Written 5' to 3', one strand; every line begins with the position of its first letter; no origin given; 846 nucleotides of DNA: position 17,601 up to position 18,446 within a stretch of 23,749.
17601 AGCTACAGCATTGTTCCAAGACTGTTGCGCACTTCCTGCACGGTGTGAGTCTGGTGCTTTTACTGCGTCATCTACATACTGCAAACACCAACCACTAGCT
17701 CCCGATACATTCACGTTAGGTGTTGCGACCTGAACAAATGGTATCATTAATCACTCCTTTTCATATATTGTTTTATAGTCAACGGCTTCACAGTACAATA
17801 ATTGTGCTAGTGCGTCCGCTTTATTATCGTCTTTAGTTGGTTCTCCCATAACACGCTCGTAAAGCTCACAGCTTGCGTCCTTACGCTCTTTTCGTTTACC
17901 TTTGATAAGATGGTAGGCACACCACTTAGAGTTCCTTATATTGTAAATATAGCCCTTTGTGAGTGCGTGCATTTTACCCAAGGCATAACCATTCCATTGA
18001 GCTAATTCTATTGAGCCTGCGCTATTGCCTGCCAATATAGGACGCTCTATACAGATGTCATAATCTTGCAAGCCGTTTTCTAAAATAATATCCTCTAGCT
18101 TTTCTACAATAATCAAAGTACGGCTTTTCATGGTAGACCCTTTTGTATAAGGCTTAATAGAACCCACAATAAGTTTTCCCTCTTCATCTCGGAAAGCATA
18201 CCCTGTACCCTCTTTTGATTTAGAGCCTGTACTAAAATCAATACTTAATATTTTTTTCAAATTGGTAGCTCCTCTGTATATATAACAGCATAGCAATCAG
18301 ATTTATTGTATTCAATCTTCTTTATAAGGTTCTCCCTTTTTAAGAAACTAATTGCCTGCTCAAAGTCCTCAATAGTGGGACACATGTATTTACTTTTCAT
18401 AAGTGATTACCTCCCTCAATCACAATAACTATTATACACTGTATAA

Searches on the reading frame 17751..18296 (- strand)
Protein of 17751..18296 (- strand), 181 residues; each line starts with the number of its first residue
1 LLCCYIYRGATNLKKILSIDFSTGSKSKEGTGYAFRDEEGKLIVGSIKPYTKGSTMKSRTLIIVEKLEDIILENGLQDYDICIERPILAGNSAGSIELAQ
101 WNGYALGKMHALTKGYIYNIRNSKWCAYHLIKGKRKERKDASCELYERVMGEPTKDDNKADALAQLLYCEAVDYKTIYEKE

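Call 26: search_protein_families(library=phrogs, proteins=[window:17751-18296:-], max_evalue=0.001)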
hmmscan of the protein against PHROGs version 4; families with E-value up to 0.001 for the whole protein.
window:17751-18296:- (181 aa): 1 family
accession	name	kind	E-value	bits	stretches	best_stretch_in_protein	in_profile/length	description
phrog_827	-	DNA, RNA and nucleotide metabolism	6.7e-35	121.6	1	14-173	1-159/161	Holliday junction resolvase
